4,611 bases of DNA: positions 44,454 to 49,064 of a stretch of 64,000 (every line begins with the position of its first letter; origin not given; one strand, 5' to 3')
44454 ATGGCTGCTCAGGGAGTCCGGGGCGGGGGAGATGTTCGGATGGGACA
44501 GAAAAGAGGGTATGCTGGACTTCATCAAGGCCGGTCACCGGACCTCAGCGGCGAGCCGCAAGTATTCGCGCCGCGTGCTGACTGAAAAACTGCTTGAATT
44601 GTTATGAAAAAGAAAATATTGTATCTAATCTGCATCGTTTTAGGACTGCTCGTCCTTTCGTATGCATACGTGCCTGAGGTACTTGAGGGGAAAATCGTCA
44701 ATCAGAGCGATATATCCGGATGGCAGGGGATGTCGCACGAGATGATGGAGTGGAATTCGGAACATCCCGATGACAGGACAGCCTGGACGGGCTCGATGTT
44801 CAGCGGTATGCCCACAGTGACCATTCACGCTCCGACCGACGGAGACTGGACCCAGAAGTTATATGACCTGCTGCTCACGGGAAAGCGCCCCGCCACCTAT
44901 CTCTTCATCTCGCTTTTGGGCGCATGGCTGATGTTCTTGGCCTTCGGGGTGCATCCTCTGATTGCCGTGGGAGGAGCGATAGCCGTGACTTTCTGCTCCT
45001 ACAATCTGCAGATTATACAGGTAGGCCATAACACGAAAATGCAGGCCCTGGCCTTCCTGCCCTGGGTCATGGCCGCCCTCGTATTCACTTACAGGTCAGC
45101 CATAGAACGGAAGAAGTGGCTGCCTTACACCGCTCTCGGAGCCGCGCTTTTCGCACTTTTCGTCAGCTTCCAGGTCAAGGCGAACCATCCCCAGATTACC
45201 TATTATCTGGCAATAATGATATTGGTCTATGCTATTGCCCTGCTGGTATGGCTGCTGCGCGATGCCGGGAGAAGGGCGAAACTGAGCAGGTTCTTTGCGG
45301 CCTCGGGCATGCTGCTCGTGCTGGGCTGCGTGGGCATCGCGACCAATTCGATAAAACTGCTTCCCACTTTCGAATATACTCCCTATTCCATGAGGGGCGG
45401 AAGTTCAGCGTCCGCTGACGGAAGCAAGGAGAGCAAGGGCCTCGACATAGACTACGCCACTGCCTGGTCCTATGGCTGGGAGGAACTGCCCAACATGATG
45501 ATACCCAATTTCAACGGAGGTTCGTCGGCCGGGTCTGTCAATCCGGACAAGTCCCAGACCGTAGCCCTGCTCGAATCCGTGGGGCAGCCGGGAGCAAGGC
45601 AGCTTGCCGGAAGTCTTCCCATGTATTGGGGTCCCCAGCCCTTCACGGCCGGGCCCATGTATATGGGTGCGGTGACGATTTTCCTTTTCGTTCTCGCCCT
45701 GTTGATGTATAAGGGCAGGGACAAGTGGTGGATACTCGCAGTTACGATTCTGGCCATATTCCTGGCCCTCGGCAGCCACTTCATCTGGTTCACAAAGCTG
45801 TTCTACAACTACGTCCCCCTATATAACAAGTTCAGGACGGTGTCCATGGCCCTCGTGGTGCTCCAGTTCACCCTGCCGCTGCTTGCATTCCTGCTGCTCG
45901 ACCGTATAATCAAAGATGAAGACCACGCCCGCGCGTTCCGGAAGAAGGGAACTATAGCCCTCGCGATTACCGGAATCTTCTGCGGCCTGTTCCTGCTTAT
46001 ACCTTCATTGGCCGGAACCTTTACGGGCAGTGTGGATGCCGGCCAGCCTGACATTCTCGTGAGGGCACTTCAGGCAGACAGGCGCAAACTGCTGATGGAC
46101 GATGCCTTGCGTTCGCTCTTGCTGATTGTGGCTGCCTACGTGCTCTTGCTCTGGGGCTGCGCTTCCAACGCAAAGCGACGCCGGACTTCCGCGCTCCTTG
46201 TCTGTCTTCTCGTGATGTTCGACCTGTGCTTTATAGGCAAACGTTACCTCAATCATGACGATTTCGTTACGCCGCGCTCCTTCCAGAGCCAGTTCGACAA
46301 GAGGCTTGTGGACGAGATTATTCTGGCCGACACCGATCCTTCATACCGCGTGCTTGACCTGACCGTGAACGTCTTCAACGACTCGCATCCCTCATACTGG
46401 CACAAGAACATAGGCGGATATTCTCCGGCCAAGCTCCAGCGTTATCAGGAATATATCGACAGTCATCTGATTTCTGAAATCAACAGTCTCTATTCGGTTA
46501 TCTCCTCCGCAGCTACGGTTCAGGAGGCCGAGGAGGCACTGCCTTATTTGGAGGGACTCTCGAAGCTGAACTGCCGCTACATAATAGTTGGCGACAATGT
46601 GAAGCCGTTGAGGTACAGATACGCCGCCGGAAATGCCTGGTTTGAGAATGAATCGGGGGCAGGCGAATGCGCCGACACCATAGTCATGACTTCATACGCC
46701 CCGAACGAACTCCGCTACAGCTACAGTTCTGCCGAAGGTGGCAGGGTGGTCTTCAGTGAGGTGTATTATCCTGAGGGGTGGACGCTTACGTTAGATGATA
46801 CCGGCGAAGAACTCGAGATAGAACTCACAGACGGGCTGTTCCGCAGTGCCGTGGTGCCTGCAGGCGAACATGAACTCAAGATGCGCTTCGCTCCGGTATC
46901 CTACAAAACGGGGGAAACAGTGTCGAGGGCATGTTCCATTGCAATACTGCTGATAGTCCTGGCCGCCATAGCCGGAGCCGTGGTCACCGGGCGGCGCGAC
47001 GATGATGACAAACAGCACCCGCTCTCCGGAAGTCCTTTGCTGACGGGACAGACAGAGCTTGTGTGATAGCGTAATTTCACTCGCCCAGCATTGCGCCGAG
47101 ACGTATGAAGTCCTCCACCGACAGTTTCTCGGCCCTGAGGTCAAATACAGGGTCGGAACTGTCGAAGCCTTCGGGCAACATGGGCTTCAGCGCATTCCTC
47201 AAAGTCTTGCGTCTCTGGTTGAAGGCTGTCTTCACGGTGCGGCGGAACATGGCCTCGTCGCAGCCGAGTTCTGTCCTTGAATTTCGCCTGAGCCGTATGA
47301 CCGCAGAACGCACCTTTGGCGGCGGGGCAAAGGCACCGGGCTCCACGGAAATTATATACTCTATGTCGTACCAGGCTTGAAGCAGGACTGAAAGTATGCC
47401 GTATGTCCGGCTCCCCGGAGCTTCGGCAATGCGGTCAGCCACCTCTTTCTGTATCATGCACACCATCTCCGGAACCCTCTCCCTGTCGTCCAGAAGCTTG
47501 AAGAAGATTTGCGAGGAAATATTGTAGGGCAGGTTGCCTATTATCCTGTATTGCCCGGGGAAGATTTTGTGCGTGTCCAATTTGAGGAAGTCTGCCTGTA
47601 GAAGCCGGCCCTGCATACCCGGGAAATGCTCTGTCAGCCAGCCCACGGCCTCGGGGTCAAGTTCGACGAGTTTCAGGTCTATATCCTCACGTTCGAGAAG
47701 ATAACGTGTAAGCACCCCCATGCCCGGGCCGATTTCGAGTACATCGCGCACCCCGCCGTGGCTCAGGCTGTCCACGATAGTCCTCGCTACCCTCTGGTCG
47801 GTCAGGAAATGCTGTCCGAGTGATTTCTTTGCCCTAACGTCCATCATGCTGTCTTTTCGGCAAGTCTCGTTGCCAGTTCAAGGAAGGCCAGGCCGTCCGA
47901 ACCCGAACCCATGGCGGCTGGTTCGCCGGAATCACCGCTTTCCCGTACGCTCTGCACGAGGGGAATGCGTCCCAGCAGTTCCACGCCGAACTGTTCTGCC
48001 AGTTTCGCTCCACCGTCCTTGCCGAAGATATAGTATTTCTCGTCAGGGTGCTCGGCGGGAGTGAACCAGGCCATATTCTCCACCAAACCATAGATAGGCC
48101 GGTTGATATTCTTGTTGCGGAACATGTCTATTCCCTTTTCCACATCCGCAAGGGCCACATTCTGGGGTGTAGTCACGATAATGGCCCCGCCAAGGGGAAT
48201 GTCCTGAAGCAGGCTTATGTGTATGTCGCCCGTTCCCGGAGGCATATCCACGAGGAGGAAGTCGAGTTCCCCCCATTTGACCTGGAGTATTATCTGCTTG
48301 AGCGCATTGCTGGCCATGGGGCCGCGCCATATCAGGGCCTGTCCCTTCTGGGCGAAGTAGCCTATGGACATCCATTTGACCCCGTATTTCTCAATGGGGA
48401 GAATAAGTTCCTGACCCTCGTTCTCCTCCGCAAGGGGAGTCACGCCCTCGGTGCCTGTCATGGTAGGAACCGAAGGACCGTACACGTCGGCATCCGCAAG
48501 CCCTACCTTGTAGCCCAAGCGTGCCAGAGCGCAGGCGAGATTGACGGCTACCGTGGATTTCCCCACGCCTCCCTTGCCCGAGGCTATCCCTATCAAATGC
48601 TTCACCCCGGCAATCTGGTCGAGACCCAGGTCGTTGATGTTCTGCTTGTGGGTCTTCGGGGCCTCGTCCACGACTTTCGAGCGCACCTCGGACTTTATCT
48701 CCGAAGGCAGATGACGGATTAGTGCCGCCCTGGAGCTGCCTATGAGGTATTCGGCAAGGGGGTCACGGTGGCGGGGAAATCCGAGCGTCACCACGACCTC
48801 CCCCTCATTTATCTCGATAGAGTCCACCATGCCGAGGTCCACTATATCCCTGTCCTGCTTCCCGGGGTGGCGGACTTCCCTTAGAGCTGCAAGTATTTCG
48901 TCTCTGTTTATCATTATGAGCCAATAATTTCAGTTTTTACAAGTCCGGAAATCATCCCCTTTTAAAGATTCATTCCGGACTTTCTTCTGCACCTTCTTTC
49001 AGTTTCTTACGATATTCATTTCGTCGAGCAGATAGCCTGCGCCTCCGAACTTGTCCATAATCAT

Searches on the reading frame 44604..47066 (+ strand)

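Call 65: search_protein_families(library=pfam, proteins=[window:44604-47066:+], max_evalue=0.00001)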
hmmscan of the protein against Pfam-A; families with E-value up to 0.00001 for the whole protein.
window:44604-47066:+ (820 aa): 1 family
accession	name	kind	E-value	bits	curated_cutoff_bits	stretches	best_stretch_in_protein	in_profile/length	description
PF09586.16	YfhO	-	3e-07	29.6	28.5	0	695-774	758-835/835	Bacterial membrane protein YfhO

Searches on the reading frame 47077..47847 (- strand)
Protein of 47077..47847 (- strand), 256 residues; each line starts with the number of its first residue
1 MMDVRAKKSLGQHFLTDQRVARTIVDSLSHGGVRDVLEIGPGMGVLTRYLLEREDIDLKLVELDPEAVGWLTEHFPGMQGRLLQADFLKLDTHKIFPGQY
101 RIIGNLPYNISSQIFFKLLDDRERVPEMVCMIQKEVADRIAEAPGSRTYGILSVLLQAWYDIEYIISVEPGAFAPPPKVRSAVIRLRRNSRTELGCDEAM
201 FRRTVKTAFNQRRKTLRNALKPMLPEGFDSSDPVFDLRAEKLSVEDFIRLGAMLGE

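Call 65: search_protein_families(library=pfam, proteins=[window:47077-47847:-], max_evalue=0.00001)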
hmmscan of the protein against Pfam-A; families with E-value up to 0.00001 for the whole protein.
window:47077-47847:- (256 aa): 1 family
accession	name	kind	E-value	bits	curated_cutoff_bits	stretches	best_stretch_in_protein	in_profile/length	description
PF00398.26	RrnaAD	-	1e-51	176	24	1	5-228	3-231/263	Ribosomal RNA adenine dimethylase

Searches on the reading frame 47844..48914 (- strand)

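Call 65: search_protein_families(library=pfam, proteins=[window:47844-48914:-], max_evalue=0.00001)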
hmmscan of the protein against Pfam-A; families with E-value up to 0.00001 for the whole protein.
window:47844-48914:- (356 aa): 5 families
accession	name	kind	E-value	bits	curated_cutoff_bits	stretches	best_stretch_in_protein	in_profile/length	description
PF10609.15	ParA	-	2e-89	299.7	27.1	1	104-336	2-228/246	NUBPL iron-transfer P-loop NTPase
PF01656.29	CbiA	-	1.6e-14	54.4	25.4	1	108-332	1-124/125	CobQ/CobB/MinD/ParA nucleotide binding domain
PF13614.12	AAA_31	-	9.1e-11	42.4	27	1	107-236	3-137/177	AAA domain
PF01883.24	FeS_assembly_P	-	2.4e-10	41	23.5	1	4-71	1-66/73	Iron-sulfur cluster assembly protein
PF09140.17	MipZ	-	1.2e-06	28.4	20.7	1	106-149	1-44/262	ATPase MipZ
